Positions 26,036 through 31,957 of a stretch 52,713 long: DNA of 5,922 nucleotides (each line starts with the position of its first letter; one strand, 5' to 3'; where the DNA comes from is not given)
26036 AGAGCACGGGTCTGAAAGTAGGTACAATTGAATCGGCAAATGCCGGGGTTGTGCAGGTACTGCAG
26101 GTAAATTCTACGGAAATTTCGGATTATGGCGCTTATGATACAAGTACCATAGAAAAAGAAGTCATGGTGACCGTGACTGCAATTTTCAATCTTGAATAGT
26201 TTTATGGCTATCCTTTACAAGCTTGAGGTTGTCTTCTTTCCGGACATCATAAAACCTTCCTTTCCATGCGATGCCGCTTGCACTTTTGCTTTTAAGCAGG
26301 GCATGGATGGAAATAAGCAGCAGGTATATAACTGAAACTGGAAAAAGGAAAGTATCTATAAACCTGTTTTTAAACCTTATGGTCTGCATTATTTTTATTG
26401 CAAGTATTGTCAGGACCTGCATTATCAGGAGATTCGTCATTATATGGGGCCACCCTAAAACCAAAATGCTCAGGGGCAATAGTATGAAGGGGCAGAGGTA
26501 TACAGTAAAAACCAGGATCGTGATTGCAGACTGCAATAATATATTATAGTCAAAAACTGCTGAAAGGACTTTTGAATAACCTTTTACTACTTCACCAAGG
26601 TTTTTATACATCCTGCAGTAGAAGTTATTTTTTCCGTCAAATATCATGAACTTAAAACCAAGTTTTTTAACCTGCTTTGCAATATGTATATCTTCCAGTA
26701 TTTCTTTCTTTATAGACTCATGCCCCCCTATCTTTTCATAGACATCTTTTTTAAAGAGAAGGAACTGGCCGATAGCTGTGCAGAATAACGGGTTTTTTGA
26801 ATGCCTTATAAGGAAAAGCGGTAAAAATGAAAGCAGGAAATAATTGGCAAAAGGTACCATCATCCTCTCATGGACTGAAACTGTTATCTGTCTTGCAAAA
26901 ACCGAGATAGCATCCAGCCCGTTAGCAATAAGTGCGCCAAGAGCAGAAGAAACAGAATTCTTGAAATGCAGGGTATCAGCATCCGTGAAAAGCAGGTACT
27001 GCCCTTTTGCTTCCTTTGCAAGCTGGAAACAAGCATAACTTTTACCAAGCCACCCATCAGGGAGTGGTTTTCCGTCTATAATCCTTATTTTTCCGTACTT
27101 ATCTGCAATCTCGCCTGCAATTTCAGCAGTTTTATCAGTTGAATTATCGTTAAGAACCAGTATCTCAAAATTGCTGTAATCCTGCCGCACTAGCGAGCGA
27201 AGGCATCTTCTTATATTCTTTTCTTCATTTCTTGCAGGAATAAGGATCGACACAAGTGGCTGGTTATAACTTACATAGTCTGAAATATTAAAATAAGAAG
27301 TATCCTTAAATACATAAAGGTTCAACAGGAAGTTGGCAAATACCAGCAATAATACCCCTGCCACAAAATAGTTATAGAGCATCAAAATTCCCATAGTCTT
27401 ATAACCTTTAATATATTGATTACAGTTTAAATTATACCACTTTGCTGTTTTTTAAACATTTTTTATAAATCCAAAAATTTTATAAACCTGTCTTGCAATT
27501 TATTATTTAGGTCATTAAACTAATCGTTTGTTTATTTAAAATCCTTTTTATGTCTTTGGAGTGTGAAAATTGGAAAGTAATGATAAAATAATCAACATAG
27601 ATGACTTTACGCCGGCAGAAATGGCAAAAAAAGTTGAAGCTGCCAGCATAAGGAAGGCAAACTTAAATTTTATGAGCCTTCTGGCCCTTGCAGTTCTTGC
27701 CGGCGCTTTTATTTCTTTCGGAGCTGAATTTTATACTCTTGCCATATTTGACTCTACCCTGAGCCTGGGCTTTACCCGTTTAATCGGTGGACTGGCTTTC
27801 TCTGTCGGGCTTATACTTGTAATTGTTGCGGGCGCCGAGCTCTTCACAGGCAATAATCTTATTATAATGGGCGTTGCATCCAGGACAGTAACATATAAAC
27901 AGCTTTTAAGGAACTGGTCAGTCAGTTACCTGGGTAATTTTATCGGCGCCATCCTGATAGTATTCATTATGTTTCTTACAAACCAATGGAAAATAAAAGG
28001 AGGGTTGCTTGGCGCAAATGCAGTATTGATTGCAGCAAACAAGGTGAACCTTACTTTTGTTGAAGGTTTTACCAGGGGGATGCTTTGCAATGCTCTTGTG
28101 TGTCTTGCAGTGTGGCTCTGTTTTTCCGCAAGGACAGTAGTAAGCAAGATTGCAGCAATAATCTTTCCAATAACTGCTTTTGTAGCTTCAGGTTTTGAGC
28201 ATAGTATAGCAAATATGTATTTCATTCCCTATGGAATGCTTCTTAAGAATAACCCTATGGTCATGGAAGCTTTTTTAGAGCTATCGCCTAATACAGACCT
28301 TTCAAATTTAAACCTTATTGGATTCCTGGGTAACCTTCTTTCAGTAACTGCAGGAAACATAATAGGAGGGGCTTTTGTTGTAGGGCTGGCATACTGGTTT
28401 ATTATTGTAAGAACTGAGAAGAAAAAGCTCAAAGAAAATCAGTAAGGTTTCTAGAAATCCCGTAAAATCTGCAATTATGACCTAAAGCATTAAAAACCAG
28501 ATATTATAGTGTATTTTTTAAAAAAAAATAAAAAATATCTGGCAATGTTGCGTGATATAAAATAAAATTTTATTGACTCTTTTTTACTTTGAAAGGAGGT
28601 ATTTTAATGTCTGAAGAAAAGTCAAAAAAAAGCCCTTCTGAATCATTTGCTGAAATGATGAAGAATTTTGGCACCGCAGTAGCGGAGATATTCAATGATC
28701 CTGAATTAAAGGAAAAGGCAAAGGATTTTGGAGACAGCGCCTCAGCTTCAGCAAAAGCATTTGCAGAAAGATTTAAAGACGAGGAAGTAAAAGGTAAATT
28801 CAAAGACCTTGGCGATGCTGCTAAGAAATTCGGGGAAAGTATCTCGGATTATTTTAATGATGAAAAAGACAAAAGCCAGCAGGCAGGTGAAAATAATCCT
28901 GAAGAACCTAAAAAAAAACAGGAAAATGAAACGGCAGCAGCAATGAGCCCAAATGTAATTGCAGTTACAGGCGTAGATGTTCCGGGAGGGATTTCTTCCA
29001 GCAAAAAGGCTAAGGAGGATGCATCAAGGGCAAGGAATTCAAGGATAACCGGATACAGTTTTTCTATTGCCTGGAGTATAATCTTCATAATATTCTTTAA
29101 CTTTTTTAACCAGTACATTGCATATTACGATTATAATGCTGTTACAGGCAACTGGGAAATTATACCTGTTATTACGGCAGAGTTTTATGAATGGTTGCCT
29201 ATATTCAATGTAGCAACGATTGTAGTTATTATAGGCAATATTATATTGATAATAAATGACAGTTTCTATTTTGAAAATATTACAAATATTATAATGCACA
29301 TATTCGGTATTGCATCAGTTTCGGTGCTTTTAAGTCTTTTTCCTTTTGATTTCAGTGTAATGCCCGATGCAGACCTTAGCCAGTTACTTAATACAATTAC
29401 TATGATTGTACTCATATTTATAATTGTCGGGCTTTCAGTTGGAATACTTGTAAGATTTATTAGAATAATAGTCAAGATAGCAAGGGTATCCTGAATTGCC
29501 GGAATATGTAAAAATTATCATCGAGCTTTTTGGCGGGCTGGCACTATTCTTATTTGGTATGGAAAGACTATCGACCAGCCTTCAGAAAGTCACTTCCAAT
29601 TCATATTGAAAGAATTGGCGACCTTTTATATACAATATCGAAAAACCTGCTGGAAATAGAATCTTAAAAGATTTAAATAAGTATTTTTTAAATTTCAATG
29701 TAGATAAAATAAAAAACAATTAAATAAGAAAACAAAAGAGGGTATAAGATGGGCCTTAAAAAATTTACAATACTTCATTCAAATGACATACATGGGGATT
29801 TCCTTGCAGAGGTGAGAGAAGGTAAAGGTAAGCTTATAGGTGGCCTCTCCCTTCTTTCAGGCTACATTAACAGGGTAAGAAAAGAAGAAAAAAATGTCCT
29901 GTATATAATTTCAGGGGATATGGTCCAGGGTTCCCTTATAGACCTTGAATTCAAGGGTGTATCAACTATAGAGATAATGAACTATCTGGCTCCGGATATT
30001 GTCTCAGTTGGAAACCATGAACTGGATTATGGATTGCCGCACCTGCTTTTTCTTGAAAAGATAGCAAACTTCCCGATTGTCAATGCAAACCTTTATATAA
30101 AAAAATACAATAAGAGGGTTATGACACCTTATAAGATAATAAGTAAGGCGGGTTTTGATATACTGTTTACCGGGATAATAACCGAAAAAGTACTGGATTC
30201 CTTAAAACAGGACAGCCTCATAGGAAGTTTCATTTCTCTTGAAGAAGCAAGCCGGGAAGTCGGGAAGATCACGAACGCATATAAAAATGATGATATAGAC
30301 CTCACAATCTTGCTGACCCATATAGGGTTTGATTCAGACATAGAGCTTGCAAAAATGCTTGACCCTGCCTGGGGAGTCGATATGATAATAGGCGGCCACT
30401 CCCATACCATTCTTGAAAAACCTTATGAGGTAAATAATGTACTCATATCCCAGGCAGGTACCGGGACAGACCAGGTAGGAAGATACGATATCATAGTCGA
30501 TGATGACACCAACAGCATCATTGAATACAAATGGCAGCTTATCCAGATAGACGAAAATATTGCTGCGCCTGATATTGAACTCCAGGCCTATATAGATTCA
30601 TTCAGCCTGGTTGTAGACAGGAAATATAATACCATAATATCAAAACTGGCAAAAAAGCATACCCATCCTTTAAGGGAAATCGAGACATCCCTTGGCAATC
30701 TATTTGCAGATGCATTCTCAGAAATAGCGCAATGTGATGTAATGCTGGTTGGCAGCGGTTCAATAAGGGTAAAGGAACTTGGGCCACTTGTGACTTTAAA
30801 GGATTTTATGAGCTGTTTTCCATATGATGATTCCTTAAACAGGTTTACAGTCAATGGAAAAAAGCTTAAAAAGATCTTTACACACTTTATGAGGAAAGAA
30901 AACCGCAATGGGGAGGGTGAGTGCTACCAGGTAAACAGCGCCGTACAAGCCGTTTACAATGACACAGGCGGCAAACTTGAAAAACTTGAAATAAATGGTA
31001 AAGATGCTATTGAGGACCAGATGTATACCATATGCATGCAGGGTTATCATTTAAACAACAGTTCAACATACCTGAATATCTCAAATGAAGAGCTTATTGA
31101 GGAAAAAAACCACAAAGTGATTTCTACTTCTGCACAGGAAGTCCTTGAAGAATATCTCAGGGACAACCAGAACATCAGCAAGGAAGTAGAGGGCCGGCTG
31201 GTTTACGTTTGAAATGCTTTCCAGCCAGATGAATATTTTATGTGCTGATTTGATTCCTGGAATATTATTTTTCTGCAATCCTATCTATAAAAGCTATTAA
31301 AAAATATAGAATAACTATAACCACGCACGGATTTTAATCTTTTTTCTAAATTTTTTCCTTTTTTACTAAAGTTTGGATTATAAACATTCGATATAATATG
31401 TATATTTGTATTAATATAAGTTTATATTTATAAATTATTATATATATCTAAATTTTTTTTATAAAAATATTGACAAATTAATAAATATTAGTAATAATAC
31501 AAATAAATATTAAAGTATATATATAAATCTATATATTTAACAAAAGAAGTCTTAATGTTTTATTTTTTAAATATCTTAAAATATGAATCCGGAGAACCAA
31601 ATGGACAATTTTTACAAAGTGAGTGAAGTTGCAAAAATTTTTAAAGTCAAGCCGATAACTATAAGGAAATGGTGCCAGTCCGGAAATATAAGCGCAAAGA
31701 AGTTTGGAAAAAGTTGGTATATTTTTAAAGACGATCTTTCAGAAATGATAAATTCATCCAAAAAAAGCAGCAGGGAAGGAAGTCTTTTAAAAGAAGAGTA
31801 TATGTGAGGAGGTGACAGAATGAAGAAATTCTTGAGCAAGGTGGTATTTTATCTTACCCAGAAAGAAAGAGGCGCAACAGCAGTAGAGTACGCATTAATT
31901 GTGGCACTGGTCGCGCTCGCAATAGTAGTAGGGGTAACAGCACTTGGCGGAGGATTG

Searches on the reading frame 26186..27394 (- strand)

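Call 28: search_protein_families(library=pfam, proteins=[window:26186-27394:-], max_evalue=0.001)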
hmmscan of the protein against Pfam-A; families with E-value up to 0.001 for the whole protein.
window:26186-27394:- (402 aa): 4 families
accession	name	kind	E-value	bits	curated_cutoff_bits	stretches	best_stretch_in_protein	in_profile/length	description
PF00535.33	Glycos_transf_2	-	9e-32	110.7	23.3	1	49-223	1-168/168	Glycosyl transferase family 2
PF13641.12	Glyco_tranf_2_3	-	1.7e-16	61.4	27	1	46-250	2-202/230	Glycosyltransferase like family 2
PF13506.12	Glyco_transf_21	-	2.1e-08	34.3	21.7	1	118-251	18-146/174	Glycosyl transferase family 21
PF10111.15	Glyco_tranf_2_2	-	4.9e-06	26.7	27.3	1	49-146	1-97/276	Glycosyltransferase like family 2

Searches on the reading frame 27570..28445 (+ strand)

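Call 28: search_protein_families(library=pfam, proteins=[window:27570-28445:+], max_evalue=0.001)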
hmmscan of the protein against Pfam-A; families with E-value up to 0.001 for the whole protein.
window:27570-28445:+ (291 aa): 1 family
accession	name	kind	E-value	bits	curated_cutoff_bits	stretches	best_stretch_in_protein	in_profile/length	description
PF01226.23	Form_Nir_trans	-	5.1e-74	249.1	34.6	1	17-277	1-240/240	Formate/nitrite transporter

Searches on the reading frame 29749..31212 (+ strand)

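Call 27: search_protein_families(library=pfam, proteins=[window:29749-31212:+], max_evalue=0.001)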
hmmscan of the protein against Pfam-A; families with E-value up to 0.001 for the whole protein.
window:29749-31212:+ (487 aa): 2 families
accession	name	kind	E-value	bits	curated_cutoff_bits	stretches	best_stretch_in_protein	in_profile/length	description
PF02872.23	5_nucleotid_C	-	3e-16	60.4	23.6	1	308-437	17-149/158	5'-nucleotidase, C-terminal domain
PF00149.33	Metallophos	-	1e-12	49.3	21.5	1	7-219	2-189/191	Calcineurin-like phosphoesterase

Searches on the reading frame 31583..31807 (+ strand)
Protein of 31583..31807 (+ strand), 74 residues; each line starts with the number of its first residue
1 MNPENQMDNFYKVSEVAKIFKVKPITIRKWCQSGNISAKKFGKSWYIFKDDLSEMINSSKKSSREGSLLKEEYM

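Call 27: search_protein_families(library=pfam, proteins=[window:31583-31807:+], max_evalue=0.001)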
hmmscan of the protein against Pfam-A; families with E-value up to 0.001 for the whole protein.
window:31583-31807:+ (74 aa): 2 families
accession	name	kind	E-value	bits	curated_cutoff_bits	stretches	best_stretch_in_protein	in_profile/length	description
PF12728.13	HTH_17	-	7.7e-12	45.7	27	1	10-58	1-49/51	Helix-turn-helix domain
PF13411.12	MerR_1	-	0.00011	22.7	21.6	1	11-58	1-48/69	MerR HTH family regulatory protein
